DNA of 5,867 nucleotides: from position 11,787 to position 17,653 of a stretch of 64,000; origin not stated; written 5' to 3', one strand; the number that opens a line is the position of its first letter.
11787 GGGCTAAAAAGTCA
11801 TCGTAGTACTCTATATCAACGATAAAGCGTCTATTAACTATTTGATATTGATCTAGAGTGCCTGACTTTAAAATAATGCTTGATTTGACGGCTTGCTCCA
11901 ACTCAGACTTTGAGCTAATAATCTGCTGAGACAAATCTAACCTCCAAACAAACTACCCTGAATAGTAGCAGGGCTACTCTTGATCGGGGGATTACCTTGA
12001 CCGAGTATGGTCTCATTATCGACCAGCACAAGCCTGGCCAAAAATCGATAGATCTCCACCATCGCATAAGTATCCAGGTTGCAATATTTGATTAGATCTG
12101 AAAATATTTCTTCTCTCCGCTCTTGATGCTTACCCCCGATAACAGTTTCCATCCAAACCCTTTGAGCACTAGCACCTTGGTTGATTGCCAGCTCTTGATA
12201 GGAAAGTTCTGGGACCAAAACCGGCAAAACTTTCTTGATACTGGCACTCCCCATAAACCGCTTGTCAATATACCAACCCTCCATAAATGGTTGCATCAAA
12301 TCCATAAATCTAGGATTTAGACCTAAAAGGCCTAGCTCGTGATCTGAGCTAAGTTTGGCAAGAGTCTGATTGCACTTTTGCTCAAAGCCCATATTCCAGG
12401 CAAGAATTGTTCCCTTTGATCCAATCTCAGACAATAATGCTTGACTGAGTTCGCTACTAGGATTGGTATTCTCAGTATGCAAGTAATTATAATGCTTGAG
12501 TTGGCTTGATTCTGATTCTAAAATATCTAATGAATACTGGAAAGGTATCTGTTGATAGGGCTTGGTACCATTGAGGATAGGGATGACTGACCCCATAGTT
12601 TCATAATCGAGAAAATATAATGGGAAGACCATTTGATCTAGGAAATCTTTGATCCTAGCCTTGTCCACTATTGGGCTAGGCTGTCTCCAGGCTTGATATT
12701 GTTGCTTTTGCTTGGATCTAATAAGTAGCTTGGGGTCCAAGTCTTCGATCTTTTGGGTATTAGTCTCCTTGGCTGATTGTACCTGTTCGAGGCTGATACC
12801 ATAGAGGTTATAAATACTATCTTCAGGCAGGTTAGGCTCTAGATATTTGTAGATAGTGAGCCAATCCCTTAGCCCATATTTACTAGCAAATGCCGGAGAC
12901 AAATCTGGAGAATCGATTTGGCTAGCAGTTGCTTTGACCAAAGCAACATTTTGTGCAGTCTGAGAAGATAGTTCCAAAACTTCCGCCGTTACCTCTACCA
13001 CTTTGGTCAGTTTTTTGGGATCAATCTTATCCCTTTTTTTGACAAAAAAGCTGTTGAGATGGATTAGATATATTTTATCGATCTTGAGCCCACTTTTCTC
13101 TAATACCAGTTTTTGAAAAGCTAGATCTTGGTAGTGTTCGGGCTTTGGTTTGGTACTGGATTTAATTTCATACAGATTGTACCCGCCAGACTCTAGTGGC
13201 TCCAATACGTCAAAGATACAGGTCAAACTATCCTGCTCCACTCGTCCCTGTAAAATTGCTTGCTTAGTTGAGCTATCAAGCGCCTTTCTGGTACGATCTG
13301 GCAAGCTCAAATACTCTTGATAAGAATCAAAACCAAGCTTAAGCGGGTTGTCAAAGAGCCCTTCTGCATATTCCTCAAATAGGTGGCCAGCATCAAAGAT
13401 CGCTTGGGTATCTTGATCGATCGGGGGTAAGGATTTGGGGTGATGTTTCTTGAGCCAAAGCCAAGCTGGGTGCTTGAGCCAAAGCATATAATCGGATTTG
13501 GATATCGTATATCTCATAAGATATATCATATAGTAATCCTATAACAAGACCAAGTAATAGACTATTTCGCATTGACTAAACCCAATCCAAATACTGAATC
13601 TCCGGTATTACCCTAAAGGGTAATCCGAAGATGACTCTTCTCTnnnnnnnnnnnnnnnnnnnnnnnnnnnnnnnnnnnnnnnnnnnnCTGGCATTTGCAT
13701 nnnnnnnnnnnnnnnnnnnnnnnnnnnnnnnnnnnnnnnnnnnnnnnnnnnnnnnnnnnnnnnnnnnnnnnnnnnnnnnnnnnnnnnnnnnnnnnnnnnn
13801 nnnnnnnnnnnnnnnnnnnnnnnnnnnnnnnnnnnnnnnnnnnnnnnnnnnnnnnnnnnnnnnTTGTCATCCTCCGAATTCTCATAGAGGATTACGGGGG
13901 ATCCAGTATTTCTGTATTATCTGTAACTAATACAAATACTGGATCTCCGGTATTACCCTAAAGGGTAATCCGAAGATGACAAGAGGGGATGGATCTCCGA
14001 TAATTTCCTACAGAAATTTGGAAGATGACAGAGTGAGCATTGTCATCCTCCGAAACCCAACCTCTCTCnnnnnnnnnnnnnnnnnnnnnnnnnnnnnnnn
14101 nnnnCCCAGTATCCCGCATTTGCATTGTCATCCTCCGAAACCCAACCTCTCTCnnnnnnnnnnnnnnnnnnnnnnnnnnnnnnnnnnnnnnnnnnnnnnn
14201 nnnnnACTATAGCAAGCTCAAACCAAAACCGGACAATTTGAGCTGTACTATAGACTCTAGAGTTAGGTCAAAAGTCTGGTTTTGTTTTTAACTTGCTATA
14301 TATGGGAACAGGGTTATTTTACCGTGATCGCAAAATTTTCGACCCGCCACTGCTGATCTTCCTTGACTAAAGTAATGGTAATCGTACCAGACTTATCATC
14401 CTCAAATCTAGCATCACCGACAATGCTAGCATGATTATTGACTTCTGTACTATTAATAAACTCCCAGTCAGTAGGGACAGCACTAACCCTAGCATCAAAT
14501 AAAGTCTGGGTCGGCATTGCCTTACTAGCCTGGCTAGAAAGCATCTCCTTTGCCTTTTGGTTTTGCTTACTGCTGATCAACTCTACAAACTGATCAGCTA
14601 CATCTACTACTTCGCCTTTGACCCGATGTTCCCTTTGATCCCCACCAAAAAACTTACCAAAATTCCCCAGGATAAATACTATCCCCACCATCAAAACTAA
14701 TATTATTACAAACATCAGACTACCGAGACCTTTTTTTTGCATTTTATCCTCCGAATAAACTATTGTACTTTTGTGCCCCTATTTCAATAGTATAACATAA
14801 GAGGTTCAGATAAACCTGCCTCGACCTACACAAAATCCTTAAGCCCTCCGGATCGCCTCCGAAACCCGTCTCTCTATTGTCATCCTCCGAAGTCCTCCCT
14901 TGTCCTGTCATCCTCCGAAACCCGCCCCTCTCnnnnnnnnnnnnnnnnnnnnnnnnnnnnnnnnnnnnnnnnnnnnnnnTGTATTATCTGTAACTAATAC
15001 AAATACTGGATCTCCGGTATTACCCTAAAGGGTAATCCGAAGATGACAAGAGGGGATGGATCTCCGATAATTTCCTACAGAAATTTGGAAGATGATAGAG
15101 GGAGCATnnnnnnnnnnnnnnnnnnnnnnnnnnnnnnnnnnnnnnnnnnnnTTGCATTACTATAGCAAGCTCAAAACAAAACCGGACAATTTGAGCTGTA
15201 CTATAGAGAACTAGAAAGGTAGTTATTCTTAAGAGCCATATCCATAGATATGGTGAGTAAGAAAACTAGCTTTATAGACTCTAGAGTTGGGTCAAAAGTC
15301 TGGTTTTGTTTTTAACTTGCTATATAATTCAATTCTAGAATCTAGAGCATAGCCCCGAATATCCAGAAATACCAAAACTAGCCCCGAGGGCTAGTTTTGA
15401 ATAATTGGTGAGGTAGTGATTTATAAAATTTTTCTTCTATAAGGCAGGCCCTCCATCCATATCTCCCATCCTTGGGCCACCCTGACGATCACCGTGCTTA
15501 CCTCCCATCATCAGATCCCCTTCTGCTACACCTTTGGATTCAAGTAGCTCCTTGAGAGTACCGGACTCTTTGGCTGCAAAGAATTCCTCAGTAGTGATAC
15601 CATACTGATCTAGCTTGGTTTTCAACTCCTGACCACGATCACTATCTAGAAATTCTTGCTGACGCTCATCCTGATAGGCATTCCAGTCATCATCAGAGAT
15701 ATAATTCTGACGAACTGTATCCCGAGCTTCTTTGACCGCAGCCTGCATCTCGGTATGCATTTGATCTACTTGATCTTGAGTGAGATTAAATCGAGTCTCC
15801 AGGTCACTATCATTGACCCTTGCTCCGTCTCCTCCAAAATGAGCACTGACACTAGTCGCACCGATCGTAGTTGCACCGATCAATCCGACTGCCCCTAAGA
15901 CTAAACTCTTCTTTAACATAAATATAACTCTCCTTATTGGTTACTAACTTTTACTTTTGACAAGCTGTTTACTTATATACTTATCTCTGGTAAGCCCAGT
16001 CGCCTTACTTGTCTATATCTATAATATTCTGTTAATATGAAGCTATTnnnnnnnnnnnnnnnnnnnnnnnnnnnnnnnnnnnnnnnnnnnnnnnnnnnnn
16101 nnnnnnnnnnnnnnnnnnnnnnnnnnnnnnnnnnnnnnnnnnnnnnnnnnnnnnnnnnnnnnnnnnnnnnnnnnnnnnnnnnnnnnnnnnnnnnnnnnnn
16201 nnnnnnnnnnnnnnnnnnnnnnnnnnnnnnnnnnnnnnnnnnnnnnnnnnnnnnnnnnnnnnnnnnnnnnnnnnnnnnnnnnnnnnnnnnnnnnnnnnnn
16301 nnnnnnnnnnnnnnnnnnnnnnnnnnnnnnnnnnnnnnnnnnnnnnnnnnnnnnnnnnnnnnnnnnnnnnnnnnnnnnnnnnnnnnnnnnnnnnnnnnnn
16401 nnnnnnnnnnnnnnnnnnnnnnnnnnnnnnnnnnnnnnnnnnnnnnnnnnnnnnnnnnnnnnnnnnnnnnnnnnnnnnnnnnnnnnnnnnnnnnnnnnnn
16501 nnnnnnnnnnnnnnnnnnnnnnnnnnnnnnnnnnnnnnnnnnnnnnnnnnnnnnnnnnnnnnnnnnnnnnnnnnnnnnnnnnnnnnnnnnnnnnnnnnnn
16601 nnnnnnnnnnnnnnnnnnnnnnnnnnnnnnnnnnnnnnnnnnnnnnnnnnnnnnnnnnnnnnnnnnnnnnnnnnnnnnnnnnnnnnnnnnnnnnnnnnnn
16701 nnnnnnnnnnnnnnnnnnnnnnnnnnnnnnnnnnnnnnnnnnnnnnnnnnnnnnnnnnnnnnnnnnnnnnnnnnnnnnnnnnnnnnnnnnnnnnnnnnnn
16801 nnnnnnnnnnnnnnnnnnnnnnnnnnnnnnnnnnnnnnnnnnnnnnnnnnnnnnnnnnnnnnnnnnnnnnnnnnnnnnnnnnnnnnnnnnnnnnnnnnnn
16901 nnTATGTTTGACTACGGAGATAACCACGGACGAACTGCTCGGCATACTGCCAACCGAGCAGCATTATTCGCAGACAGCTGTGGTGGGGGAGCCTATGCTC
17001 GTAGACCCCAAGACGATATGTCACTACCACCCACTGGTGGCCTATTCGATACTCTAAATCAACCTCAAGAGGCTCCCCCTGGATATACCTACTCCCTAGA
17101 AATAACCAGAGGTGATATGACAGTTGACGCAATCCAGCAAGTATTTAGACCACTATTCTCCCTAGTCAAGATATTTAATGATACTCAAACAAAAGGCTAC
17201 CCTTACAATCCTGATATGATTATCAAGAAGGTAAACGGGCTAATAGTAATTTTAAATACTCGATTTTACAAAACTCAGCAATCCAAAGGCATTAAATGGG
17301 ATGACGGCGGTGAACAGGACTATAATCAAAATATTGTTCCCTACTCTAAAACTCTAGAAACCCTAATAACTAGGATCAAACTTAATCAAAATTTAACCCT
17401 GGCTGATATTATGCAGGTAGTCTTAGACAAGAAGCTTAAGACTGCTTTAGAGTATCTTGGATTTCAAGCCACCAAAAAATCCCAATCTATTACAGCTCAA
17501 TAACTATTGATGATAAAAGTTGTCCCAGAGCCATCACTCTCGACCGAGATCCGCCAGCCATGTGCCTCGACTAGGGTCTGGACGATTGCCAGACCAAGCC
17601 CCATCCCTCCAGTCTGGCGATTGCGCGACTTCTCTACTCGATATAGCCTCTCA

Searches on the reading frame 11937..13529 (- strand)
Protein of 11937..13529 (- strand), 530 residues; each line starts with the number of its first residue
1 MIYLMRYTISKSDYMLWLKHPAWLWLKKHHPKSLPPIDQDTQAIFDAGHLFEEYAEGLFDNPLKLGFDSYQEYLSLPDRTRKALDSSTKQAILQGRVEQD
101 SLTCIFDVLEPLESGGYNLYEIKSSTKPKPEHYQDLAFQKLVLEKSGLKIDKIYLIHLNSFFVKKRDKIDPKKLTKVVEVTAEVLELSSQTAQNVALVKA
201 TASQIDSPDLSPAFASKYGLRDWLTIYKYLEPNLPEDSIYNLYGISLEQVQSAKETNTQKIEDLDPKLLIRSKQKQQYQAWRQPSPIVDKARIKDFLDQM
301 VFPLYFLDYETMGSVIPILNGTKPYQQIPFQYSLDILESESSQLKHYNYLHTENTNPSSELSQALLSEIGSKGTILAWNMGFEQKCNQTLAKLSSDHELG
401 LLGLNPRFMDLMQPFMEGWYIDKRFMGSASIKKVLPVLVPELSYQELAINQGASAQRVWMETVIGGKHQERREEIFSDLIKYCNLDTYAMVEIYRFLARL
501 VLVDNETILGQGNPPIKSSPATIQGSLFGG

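Call 15: search_protein_families(library=pfam, proteins=[window:11937-13529:-], max_evalue=0.001)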
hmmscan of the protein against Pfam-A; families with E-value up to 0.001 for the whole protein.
window:11937-13529:- (530 aa): 1 family
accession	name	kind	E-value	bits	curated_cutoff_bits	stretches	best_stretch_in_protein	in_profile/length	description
PF11074.14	DUF2779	-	2.5e-36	125.2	23.3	1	305-430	1-126/126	Domain of unknown function(DUF2779)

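Call 57: list_cluster_members(proteins=[window:11937-13529:-, window:14314-14742:-, window:37604-37804:+, window:1538-2263:-, window:49292-50563:-, window:49292-50575:-, window:36225-37340:-, window:20919-21521:-, window:2263-2808:-, window:41249-43567:-])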
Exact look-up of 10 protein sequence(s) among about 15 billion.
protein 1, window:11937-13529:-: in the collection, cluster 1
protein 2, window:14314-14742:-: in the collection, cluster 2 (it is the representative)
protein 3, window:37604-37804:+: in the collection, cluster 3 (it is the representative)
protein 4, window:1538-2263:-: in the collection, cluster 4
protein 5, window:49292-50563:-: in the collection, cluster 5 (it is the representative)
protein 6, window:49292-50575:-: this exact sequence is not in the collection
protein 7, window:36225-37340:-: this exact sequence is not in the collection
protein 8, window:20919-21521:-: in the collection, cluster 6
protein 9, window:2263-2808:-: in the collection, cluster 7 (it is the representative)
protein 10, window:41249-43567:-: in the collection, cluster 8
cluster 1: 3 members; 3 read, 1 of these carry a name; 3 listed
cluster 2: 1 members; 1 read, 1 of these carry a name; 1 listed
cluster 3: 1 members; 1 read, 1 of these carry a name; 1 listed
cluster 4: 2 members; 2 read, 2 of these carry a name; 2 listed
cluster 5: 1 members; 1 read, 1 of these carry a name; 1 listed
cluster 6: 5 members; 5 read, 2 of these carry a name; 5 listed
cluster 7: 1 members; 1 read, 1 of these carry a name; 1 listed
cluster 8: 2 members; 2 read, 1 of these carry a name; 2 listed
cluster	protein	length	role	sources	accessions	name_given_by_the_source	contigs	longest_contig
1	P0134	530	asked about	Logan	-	-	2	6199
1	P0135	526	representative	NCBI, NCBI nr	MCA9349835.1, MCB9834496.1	DUF2779 domain-containing protein [Candidatus Saccharibacteria bacterium]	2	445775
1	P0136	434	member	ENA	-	-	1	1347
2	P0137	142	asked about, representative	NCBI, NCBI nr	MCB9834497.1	hypothetical protein H6792_00485 [Candidatus Nomurabacteria bacterium] | hypothetical protein [Candidatus Nomurabacteria bacterium]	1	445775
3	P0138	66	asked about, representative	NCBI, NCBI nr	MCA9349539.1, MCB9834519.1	hypothetical protein KC853_00650 [Candidatus Saccharibacteria bacterium] | hypothetical protein [Candidatus Saccharibacteria bacterium]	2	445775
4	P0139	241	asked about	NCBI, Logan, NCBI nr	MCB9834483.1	hypothetical protein H6792_00415 [Candidatus Nomurabacteria bacterium] | hypothetical protein [Candidatus Nomurabacteria bacterium]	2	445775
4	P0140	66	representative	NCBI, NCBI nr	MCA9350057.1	hypothetical protein KC853_03355, partial [Candidatus Saccharibacteria bacterium] | hypothetical protein [Candidatus Saccharibacteria bacterium]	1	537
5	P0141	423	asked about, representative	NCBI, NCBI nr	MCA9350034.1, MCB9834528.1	hypothetical protein KC853_03220 [Candidatus Saccharibacteria bacterium] | hypothetical protein [Candidatus Saccharibacteria bacterium]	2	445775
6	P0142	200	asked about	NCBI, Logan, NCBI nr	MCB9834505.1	site-2 protease family protein [Candidatus Nomurabacteria bacterium]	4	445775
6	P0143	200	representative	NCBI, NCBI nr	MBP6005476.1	site-2 protease family protein [Candidatus Saccharibacteria bacterium]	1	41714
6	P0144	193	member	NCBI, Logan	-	-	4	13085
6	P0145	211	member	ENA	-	-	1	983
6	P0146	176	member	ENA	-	-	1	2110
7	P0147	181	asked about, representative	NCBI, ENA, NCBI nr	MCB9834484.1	thioredoxin family protein [Candidatus Nomurabacteria bacterium]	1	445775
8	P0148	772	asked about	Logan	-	-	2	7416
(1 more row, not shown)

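Call 58: find_encoding_contigs(protein=P0141, flank=10000, max_places=10)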
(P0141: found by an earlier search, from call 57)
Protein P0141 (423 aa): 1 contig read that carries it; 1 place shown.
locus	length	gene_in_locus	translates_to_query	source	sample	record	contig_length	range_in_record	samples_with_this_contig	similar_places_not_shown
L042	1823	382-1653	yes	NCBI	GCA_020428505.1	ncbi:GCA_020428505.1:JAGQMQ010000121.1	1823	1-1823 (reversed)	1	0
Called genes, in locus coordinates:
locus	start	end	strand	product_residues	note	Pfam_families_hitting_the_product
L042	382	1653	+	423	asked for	PF00817:IMS, PF11799:IMS_C (weak)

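Call 59: find_encoding_contigs(protein=P0146, flank=10000, max_places=10)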
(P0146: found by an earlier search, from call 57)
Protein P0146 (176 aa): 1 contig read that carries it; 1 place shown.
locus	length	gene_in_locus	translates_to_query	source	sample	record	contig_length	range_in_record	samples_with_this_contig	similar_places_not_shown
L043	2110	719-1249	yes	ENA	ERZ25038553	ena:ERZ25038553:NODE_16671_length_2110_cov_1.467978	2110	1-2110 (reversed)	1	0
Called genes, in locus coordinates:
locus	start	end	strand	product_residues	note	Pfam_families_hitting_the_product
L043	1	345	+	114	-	?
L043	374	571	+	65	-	-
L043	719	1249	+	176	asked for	PF02163:Peptidase_M50 (weak)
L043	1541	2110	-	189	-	?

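Call 60: find_encoding_contigs(protein=P0136, flank=10000, max_places=10)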
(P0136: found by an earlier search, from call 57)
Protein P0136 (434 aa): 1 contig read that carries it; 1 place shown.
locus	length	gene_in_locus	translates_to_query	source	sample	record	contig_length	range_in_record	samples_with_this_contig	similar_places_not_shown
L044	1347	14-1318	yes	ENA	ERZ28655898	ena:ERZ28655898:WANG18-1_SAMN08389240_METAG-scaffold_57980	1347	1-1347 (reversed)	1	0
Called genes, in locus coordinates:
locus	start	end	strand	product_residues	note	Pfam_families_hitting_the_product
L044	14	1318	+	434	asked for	PF11074:DUF2779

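Call 80: find_encoding_contigs(protein=P0139, flank=10000, max_places=10)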
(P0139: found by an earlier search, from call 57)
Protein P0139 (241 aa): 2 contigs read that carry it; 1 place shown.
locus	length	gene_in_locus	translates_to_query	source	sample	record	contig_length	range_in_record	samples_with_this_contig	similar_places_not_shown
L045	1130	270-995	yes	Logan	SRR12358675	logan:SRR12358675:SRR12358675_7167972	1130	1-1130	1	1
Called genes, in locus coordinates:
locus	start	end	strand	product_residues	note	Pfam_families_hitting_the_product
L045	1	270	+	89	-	?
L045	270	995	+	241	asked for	PF13386:DsbD_2 (weak)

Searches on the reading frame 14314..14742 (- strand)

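Call 16: search_protein_families(library=pfam, proteins=[window:14314-14742:-], max_evalue=0.001)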
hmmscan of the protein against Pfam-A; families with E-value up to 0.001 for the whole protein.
window:14314-14742:- (142 aa): 1 family
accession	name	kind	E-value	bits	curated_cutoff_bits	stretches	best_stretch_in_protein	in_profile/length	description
PF12870.14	DUF4878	-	6.6e-05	23.6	24.1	1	60-134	36-111/112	Domain of unknown function (DUF4878)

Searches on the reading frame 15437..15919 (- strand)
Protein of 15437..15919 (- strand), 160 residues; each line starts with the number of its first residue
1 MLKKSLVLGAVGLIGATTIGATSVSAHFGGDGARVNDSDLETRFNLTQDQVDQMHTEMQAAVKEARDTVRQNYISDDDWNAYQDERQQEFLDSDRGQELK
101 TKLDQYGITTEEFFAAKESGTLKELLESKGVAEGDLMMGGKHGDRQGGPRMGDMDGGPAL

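Call 16: search_protein_families(library=pfam, proteins=[window:15437-15919:-], max_evalue=0.001)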
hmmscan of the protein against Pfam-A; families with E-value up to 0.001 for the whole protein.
window:15437-15919:- (160 aa): 0 families

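Call 64: search_protein_families(library=ncbifam, proteins=[window:15437-15919:-], max_evalue=0.1)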
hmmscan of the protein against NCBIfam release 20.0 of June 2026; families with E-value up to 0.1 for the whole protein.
window:15437-15919:- (160 aa): 2 families
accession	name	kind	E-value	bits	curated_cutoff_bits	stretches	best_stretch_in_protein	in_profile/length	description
NF011925.1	PRK15396.1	subfamily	0.018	15.3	108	1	3-66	3-63/78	major outer membrane lipoprotein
NF038030.1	spiralin_LP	equivalog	0.083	12.6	140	1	8-76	5-70/239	spiralin lipoprotein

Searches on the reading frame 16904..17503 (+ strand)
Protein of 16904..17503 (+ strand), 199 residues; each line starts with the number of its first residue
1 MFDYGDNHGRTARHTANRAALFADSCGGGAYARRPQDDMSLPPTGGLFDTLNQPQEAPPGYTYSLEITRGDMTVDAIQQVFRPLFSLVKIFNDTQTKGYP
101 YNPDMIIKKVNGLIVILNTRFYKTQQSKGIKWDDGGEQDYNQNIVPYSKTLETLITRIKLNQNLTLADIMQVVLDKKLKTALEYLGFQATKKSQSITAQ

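Call 16: search_protein_families(library=pfam, proteins=[window:16904-17503:+], max_evalue=0.001)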
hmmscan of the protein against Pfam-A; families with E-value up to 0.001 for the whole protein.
window:16904-17503:+ (199 aa): 0 families

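Call 64: search_protein_families(library=ncbifam, proteins=[window:16904-17503:+], max_evalue=0.1)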
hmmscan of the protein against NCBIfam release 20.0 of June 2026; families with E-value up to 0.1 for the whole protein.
window:16904-17503:+ (199 aa): 0 families

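Call 65: search_protein_families(library=pfam, proteins=[window:16904-17503:+], max_evalue=1)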
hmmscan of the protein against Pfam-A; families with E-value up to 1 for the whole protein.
window:16904-17503:+ (199 aa): 1 family
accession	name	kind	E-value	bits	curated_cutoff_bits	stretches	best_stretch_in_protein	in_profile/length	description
PF11444.14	DUF2895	-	0.079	12.9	22.6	1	131-165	75-108/198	Protein of unknown function (DUF2895)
